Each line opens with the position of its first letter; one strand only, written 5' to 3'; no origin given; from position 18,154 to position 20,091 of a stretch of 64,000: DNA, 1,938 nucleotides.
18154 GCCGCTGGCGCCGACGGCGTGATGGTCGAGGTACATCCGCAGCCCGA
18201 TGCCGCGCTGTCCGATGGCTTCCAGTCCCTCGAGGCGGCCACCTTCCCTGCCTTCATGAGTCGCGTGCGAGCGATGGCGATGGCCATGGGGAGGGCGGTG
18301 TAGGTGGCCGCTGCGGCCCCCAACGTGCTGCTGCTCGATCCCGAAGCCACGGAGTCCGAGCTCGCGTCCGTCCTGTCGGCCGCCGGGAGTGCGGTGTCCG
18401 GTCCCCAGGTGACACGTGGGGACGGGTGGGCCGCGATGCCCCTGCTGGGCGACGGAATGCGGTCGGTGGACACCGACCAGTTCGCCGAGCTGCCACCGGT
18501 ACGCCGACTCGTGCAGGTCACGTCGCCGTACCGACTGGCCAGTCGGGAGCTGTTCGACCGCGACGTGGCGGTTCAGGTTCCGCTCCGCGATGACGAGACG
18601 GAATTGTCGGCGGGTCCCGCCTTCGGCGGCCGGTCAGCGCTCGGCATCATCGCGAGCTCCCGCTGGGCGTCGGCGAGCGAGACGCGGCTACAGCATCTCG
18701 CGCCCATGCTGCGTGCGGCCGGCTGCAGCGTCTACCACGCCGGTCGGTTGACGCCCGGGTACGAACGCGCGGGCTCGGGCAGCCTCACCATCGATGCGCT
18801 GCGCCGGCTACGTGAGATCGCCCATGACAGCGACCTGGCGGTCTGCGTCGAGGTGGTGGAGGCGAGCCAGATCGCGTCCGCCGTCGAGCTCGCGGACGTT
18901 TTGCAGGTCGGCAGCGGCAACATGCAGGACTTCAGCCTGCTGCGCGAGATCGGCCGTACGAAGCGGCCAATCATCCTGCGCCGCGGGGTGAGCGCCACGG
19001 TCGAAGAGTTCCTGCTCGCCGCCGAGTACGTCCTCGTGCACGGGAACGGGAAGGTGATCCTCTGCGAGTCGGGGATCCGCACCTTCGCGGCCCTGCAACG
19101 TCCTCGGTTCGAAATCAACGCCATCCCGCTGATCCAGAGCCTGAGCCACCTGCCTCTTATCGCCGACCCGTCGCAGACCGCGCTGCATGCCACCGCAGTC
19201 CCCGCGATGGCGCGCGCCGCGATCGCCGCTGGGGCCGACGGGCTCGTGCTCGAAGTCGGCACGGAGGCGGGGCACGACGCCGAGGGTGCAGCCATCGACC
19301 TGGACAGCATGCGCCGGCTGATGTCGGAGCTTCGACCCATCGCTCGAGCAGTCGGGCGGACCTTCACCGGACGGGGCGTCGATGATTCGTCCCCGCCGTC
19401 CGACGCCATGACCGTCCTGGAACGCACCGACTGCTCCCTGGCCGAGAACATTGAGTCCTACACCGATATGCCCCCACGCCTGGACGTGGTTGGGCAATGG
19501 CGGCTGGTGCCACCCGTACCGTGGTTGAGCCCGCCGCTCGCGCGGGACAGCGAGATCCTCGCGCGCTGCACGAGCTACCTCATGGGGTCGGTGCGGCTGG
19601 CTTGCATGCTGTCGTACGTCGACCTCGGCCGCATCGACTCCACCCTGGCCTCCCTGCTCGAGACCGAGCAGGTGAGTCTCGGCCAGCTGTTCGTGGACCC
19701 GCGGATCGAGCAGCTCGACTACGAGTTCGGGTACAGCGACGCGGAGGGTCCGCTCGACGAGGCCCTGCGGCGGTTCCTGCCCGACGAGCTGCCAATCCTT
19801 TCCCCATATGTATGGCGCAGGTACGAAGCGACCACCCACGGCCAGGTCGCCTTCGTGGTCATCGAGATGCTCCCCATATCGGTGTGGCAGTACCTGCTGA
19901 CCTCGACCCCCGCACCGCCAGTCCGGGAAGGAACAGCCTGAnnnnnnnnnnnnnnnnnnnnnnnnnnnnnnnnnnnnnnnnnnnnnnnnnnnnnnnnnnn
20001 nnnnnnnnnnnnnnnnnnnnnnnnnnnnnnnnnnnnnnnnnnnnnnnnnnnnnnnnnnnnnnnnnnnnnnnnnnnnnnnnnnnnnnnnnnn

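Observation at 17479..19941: DAHP synthase followed by a catalytically dead DAHPS-like paralog fused to extra domains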

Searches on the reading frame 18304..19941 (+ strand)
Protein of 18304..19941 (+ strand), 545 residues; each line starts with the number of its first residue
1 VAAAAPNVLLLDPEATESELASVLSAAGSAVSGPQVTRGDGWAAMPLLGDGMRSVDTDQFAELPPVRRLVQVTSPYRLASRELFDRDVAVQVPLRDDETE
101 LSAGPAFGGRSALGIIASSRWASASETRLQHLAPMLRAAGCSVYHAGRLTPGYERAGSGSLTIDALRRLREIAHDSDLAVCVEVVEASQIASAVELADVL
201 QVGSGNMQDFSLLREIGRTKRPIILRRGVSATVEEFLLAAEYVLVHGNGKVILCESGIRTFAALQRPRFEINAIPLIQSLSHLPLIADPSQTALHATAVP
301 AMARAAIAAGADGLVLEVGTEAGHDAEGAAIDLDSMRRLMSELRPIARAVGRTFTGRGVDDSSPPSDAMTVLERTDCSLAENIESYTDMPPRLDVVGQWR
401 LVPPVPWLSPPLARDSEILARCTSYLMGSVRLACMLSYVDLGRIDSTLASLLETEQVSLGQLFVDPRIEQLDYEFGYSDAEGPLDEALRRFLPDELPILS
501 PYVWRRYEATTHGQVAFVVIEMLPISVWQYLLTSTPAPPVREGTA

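Call 6: search_protein_families(library=pfam, proteins=[window:18304-19941:+], max_evalue=1)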
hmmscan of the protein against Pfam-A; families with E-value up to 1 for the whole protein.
window:18304-19941:+ (545 aa): 4 families
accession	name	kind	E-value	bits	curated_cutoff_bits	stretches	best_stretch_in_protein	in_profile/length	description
PF00793.26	DAHP_synth_1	-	4.3e-32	111.5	25.5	1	163-324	72-240/270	DAHP synthetase I family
PF03102.20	NeuB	-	2e-05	24.6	22.1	1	160-255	52-147/241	NeuB family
PF18152.6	DAHP_snth_FXD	-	0.032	14.5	27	1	10-73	4-66/67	DAHP synthase ferredoxin-like domain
PF00218.27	IGPS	-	0.05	13.2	27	1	161-212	142-194/254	Indole-3-glycerol phosphate synthase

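Call 7: search_protein_families(library=ncbifam, proteins=[window:18304-19941:+], max_evalue=1)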
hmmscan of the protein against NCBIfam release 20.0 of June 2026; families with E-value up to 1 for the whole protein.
window:18304-19941:+ (545 aa): 11 families
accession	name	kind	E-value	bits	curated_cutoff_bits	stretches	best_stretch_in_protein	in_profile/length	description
NF006421.0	PRK08673.1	subfamily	5.1e-66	223.2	335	1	9-353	3-336/338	3-deoxy-7-phosphoheptulonate synthase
NF009933.0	PRK13396.1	subfamily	5.1e-56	190.2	486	1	11-353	5-344/352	3-deoxy-7-phosphoheptulonate synthase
TIGR01361.1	DAHP_synth_Bsub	equivalog_domain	2.1e-53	181.3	267.75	1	124-322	36-234/260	3-deoxy-7-phosphoheptulonate synthase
NF009239.0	PRK12595.1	equivalog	1.7e-51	175.3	279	1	124-348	129-355/360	bifunctional 3-deoxy-7-phosphoheptulonate synthase/chorismate mutase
NF041229.1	BagF_FevY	exception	3.8e-50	171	700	1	13-321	3-298/340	phospho-2-dehydro-3-deoxyheptonate aldolase BagF/FevY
TIGR01362.1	KDO8P_synth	equivalog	1.5e-11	44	314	1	163-348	59-254/258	3-deoxy-8-phosphooctulonate synthase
NF003543.0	PRK05198.1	equivalog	5.6e-11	42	242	1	163-350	74-271/273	3-deoxy-8-phosphooctulonate synthase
NF009109.0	PRK12457.1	equivalog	8.8e-08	31.7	457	1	164-346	74-268/281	3-deoxy-8-phosphooctulonate synthase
TIGR03586.1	PseI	equivalog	0.003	16.8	340.25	1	199-256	113-169/327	pseudaminic acid synthase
TIGR03569.1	NeuB_NnaB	equivalog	0.0046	16.1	399.65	1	166-236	78-148/329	N-acetylneuraminate synthase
NF001378.0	PRK00278.2-5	equivalog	0.24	10.6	360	0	161-219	146-205/263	indole-3-glycerol phosphate synthase TrpC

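Call 13: find_homologous_proteins(query=window:18304-19941:+, max_evalue=0.00001)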
Query window:18304-19941:+ (545 aa): 1125 proteins with E <= 0.00001 among 8000 candidates; the best 120 are listed.
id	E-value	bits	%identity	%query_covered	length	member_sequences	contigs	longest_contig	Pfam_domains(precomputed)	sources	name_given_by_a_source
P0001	0.0e+0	1189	100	100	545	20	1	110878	PF03102.21,PF00793.27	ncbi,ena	-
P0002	5.0e-263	892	75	100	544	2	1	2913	PF00793.27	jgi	jgi:3-deoxy-7-phosphoheptulonate synthase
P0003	5.3e-262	888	76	99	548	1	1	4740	PF00793.27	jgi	jgi:3-deoxy-7-phosphoheptulonate synthase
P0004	1.2e-222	758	65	100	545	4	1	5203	PF00793.27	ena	-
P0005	3.1e-217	740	64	100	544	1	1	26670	PF00793.27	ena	-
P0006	8.4e-217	739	64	99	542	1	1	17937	PF00793.27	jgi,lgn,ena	-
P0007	8.5e-217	739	64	100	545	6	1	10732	PF00793.27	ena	-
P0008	1.2e-215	735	65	97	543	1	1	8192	PF00793.27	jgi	jgi:3-deoxy-7-phosphoheptulonate synthase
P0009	5.7e-215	733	63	98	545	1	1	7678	PF00793.27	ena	-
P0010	2.5e-214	731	63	98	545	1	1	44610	PF00793.27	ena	-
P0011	2.9e-214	731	63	98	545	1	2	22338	PF00793.27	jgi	jgi:3-deoxy-7-phosphoheptulonate synthase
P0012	1.7e-211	722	64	98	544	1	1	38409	PF00793.27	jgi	jgi:3-deoxy-7-phosphoheptulonate synthase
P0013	1.0e-210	719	63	100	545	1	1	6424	PF00793.27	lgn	-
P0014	1.3e-210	719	64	98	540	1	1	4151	PF00793.27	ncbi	-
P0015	1.2e-209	715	64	98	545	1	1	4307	PF00793.27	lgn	-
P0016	1.4e-209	715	62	99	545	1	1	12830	PF00793.27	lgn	-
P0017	1.7e-208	712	64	98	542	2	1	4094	PF00793.27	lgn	-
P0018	2.4e-207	708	63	98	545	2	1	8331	PF00793.27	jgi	jgi:3-deoxy-7-phosphoheptulonate synthase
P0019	5.1e-207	707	63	97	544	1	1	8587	PF00793.27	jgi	jgi:3-deoxy-7-phosphoheptulonate synthase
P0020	5.8e-207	707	63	97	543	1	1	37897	PF00793.27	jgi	jgi:3-deoxy-7-phosphoheptulonate synthase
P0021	1.1e-206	706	62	98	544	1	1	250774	PF00793.27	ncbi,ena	-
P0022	1.2e-206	706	63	98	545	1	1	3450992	PF00793.27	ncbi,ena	-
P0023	2.1e-206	705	63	97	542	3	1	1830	PF00793.27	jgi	jgi:3-deoxy-7-phosphoheptulonate synthase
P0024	5.6e-205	700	61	100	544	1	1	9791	PF00793.27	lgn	-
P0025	1.4e-204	699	61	100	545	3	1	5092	PF00793.27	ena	-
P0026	3.2e-204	698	61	99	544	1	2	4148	PF00793.27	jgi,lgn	jgi:3-deoxy-7-phosphoheptulonate synthase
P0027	7.2e-204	696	60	99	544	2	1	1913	PF00793.27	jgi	jgi:3-deoxy-7-phosphoheptulonate synthase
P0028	1.9e-203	695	62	99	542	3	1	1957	PF00793.27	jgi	jgi:3-deoxy-7-phosphoheptulonate synthase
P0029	7.0e-203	693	61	99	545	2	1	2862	PF03102.21,PF00793.27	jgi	jgi:3-deoxy-7-phosphoheptulonate synthase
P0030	8.2e-203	693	60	98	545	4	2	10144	PF00793.27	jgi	jgi:3-deoxy-7-phosphoheptulonate synthase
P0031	7.6e-202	690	60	99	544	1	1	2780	PF00793.27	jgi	jgi:3-deoxy-7-phosphoheptulonate synthase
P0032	1.1e-201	689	62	97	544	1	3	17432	PF03102.21,PF00793.27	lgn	-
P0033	1.2e-201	689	60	99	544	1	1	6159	PF00793.27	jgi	jgi:3-deoxy-7-phosphoheptulonate synthase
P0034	4.0e-201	687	60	100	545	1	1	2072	PF00793.27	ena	-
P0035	1.8e-200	685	62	96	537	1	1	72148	PF00793.27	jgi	jgi:3-deoxy-7-phosphoheptulonate synthase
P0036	2.6e-200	685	63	97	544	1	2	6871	PF00793.27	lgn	-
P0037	5.4e-200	684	60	98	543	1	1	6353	PF00793.27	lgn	-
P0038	9.3e-200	683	61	100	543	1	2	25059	PF00793.27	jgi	jgi:3-deoxy-7-phosphoheptulonate synthase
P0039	8.3e-198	676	61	98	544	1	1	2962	PF00793.27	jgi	jgi:3-deoxy-7-phosphoheptulonate synthase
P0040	1.4e-195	669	60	97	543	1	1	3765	PF00793.27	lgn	-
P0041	8.0e-195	667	58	100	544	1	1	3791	PF00793.27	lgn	-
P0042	3.3e-191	655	60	96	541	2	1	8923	PF00793.27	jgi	jgi:3-deoxy-7-phosphoheptulonate synthase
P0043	1.0e-190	653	59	100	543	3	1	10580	PF00793.27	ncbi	ncbi:MAG: hypothetical protein ACXWXS_00315 [Actinomycetota bacterium]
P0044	3.1e-188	645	58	100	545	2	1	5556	PF03102.21,PF00793.27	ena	-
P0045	1.1e-187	643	59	100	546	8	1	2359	PF00793.27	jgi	-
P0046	1.3e-187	643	65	86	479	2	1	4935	PF00793.27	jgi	jgi:3-deoxy-7-phosphoheptulonate synthase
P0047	8.2e-185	634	58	100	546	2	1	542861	PF00793.27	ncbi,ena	-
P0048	1.3e-184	633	57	99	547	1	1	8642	PF03102.21,PF00793.27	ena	-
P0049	2.4e-183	629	57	99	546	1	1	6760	PF00793.27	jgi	jgi:3-deoxy-7-phosphoheptulonate synthase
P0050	2.4e-183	629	62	90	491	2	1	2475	PF00793.27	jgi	jgi:3-deoxy-7-phosphoheptulonate synthase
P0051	1.0e-182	627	58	98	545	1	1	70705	PF00793.27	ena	-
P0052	2.6e-182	625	80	66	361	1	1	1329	PF00793.27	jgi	jgi:DAHP synthetase I family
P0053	1.3e-177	610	57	99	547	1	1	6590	PF00793.27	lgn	-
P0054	9.7e-177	607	55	98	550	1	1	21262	PF00793.27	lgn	-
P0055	4.1e-175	602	66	76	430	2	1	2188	PF00793.27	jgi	jgi:3-deoxy-7-phosphoheptulonate synthase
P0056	1.9e-174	599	63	81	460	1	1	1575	PF00793.27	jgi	jgi:3-deoxy-7-phosphoheptulonate synthase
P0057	2.2e-170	586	54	99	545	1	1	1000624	PF18152.7,PF00793.27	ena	-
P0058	2.4e-170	586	71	70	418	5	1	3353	PF00793.27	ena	-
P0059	4.7e-170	585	53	98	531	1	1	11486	PF00793.27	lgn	-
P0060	7.7e-165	568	55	96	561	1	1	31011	PF00793.27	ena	-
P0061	5.4e-164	565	53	98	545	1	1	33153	PF00793.27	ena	-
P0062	8.8e-157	541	56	86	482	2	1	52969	PF00793.27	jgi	jgi:3-deoxy-7-phosphoheptulonate synthase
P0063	6.8e-152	525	52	98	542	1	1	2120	PF00793.27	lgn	-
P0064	1.3e-147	511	50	100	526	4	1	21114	PF00793.27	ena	-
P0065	1.8e-147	510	48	97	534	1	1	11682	PF00793.27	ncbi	ncbi:MAG: hypothetical protein ACRDKT_02460 [Actinomycetota bacterium]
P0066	2.3e-147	510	67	65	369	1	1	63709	PF00793.27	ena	-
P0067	3.2e-147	510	50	99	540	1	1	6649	PF00793.27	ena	-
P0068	1.3e-143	498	60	74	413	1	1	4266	PF00793.27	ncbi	ncbi:MAG: hypothetical protein ACXWW5_05230, partial [Actinomycetota bacterium]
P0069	3.7e-134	466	74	54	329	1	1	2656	PF00793.27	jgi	-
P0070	1.8e-130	454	47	98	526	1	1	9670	PF00793.27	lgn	-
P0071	3.3e-118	414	57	68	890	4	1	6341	PF00501.35,PF13193.13,PF00793.27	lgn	-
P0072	2.4e-116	408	44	92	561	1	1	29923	PF00793.27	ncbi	ncbi:MAG: hypothetical protein ABR529_08160 [Actinomycetota bacterium]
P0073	1.8e-115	405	58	63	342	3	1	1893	PF00793.27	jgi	jgi:hypothetical protein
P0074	3.8e-113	397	43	97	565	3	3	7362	PF00793.27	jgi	jgi:3-deoxy-7-phosphoheptulonate synthase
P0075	4.1e-113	397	43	98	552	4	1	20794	PF00793.27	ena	-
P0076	1.7e-110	388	43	97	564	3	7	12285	PF00793.27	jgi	jgi:3-deoxy-7-phosphoheptulonate synthase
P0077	1.7e-110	388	44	91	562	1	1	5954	PF00793.27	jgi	jgi:3-deoxy-7-phosphoheptulonate synthase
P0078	1.4e-108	382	42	97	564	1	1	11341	PF00793.27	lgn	-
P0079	5.2e-106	374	42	91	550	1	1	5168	PF00793.27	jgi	jgi:3-deoxy-7-phosphoheptulonate synthase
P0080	9.8e-106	373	42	97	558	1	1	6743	PF00793.27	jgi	jgi:3-deoxy-7-phosphoheptulonate synthase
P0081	1.8e-104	368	41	92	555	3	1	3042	PF00793.27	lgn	-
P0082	5.3e-104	367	41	97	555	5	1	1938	PF00793.27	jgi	jgi:3-deoxy-7-phosphoheptulonate synthase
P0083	2.9e-103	364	60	57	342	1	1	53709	PF00793.27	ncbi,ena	-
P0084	9.9e-101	356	39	92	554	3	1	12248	PF00793.27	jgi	jgi:3-deoxy-7-phosphoheptulonate synthase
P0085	1.9e-100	355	41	97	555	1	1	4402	PF00793.27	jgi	jgi:3-deoxy-7-phosphoheptulonate synthase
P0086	2.5e-99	351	53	63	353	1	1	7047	PF00793.27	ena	-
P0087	5.4e-99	350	40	98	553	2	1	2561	PF00793.27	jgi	jgi:3-deoxy-7-phosphoheptulonate synthase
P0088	1.0e-98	349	39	98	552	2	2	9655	PF00793.27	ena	-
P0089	1.1e-96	343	40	98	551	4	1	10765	PF00793.27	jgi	jgi:3-deoxy-7-phosphoheptulonate synthase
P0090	8.7e-95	336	52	65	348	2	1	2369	PF00793.27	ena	-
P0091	8.0e-94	333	39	97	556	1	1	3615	PF00793.27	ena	-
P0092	4.1e-93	331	52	63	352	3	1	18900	PF00793.27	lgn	-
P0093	1.2e-92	329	41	91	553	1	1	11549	PF00793.27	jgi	jgi:3-deoxy-7-phosphoheptulonate synthase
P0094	4.1e-91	324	37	97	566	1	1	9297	PF00793.27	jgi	jgi:3-deoxy-7-phosphoheptulonate synthase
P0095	5.9e-89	317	50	65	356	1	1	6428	PF00793.27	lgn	-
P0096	8.9e-89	317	38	90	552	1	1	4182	PF00793.27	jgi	jgi:3-deoxy-7-phosphoheptulonate synthase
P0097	2.8e-87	312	40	91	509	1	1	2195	PF00793.27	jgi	jgi:3-deoxy-7-phosphoheptulonate synthase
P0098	9.1e-86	307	49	65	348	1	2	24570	PF00793.27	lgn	-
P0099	1.0e-85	307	53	58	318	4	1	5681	PF00793.27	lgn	-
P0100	4.2e-85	305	48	63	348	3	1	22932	PF00793.27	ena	-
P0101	1.9e-84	302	45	66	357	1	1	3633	PF18152.7,PF00793.27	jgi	jgi:3-deoxy-7-phosphoheptulonate synthase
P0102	2.8e-84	302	49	63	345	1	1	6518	PF00793.27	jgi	jgi:3-deoxy-7-phosphoheptulonate synthase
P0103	5.8e-83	297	48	63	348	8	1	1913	PF00793.27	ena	-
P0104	1.4e-82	296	47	65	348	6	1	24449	PF00793.27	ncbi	ncbi:MAG TPA: 3-deoxy-7-phosphoheptulonate synthase [Actinomycetota bacterium]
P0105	1.6e-82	296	44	66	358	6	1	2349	PF00793.27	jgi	jgi:3-deoxy-7-phosphoheptulonate synthase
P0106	2.4e-82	295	47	65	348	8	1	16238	PF00793.27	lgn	-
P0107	3.2e-82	295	51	64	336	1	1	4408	PF00793.27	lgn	-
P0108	5.5e-82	294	48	63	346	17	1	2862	PF00793.27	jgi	jgi:3-deoxy-7-phosphoheptulonate synthase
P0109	8.4e-82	294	47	64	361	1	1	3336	PF00793.27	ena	-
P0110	9.2e-82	294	49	63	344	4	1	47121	PF00793.27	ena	-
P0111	1.0e-81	293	48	63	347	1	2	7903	PF00793.27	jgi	jgi:3-deoxy-7-phosphoheptulonate synthase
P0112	1.0e-81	293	47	65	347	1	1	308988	PF00793.27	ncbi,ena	-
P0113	1.1e-81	293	49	63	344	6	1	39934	PF00793.27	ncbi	-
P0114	2.7e-81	292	36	100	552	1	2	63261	PF03102.21,PF00793.27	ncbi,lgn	-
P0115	5.3e-81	291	48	63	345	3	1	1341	PF00793.27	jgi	jgi:3-deoxy-7-phosphoheptulonate synthase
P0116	6.0e-81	291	47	65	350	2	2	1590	PF00793.27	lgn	-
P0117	1.2e-80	290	47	64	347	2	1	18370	PF00793.27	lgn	-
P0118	1.8e-80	289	48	65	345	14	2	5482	PF00793.27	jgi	jgi:3-deoxy-7-phosphoheptulonate synthase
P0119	2.8e-80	289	50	64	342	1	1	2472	PF00793.27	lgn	-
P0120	4.8e-80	288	47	63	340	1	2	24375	PF00793.27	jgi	jgi:3-deoxy-7-phosphoheptulonate synthase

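Call 17: list_cluster_members(proteins=[P0001, P0022, P0047, P0057, P0112, P0114, P0021, P0083])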
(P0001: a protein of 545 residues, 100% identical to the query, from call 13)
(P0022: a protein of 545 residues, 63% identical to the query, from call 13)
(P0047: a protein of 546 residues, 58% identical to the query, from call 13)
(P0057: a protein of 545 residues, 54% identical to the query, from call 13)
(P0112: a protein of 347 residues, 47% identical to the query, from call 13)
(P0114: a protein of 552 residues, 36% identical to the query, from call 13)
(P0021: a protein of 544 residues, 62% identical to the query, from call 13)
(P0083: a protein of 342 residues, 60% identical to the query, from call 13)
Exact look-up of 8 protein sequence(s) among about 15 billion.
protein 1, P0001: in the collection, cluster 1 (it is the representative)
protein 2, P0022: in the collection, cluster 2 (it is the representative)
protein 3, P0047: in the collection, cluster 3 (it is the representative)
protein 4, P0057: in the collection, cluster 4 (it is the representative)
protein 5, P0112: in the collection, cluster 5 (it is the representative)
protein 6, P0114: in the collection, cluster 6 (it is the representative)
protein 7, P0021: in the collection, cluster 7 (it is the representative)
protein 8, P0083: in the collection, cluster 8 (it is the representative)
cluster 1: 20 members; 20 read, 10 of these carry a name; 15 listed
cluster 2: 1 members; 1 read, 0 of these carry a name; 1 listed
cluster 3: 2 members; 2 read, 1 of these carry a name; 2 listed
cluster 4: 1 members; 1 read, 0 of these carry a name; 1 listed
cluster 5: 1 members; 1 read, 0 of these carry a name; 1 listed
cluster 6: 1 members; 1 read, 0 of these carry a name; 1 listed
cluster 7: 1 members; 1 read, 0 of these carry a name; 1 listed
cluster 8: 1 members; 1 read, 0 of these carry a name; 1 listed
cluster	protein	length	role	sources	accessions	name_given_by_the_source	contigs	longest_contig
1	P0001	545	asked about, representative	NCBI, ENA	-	-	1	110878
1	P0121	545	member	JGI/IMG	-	3-deoxy-7-phosphoheptulonate synthase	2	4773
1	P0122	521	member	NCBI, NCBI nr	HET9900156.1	MAG TPA: N-acetylneuraminate synthase family protein, partial [Actinomycetes bacterium] | N-acetylneuraminate synthase family protein [Actinomycetes bacterium]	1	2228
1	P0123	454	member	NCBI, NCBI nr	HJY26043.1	MAG TPA: N-acetylneuraminate synthase family protein, partial [Actinomycetes bacterium] | N-acetylneuraminate synthase family protein [Actinomycetes bacterium]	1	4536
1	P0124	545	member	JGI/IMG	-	3-deoxy-7-phosphoheptulonate synthase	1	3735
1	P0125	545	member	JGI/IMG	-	3-deoxy-7-phosphoheptulonate synthase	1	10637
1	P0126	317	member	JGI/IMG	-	DAHP synthetase I family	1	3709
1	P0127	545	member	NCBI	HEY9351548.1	MAG TPA: N-acetylneuraminate synthase family protein [Acidothermales bacterium]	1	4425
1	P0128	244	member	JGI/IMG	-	hypothetical protein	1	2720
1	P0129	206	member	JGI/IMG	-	hypothetical protein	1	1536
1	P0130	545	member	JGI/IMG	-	3-deoxy-7-phosphoheptulonate synthase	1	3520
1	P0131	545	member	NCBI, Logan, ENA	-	-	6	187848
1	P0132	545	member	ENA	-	-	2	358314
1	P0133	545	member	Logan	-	-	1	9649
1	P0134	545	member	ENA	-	-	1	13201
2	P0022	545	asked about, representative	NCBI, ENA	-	-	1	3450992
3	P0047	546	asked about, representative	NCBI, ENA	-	-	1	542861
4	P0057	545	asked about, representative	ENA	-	-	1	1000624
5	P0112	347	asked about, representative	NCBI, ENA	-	-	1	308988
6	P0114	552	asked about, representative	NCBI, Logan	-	-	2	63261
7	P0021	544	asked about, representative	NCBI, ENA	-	-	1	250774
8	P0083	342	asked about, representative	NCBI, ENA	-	-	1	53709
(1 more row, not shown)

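Call 18: find_encoding_contigs(protein=P0022, flank=8000, max_places=2)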
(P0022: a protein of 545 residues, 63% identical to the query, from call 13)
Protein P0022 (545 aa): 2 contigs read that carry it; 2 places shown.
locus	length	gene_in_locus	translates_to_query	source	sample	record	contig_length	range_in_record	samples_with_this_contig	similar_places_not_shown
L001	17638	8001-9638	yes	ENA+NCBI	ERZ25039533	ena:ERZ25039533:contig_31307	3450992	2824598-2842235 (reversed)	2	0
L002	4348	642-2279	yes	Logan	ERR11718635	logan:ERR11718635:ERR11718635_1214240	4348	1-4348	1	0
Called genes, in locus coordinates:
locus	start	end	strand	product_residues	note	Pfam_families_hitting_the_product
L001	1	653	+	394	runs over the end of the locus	PF00534:Glycos_transf_1, PF13692:Glyco_trans_1_4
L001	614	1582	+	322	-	-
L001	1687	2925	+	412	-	PF01041:DegT_DnrJ_EryC1, PF01212:Beta_elim_lyase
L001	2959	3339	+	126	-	-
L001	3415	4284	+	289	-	-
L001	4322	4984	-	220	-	-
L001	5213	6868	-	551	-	PF18884:TSP3_bac (weak), PF13229:Beta_helix (weak)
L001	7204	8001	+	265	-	PF00793:DAHP_synth_1, PF03102:NeuB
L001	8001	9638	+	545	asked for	PF00793:DAHP_synth_1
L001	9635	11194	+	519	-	PF00501:AMP-binding, PF13193:AMP-binding_C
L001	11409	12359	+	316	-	PF00535:Glycos_transf_2, PF10111:Glyco_tranf_2_2 (faint), PF13641:Glyco_tranf_2_3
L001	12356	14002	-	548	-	-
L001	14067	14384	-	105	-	-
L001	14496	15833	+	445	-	PF02826:2-Hacid_dh_C (faint), PF03446:NAD_binding_2 (weak), PF03721:UDPG_MGDP_dh_N, PF03807:F420_oxidored (faint), PF00984:UDPG_MGDP_dh, PF03720:UDPG_MGDP_dh_C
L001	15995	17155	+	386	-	PF00478:IMPDH, PF01070:FMN_dh, PF01645:Glu_synthase (weak)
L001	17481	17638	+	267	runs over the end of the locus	PF02397:Bac_transf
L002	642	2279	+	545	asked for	PF00793:DAHP_synth_1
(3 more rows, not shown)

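Call 19: find_encoding_contigs(protein=P0057, flank=8000, max_places=2)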
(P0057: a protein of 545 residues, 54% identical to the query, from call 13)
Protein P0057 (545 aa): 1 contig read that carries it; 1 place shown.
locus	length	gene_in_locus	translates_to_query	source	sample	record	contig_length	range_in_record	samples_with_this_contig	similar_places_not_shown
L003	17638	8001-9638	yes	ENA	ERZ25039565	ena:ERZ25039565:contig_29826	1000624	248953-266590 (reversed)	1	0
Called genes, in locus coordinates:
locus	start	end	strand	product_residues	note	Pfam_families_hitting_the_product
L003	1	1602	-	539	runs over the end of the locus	PF01663:Phosphodiest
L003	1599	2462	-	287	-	PF12146:Hydrolase_4 (weak), PF12697:Abhydrolase_6, PF00561:Abhydrolase_1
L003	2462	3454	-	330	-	-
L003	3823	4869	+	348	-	PF12146:Hydrolase_4 (weak)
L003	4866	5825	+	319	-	PF00561:Abhydrolase_1 (weak), PF12146:Hydrolase_4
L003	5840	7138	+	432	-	PF01494:FAD_binding_3, PF12831:FAD_oxidored (weak), PF04820:Trp_halogenase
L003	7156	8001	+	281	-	PF00793:DAHP_synth_1, PF03102:NeuB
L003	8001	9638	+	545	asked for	PF18152:DAHP_snth_FXD (weak), PF00793:DAHP_synth_1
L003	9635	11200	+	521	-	PF00501:AMP-binding, PF13193:AMP-binding_C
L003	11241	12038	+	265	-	PF01522:Polysacc_deac_1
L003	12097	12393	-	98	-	-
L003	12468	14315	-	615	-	PF11376:DUF3179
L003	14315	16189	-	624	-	PF00127:Copper-bind (faint), PF22352:K319L-like_PKD (faint), PF18911:PKD_4, PF00801:PKD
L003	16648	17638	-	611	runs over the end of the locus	PF07995:GSDH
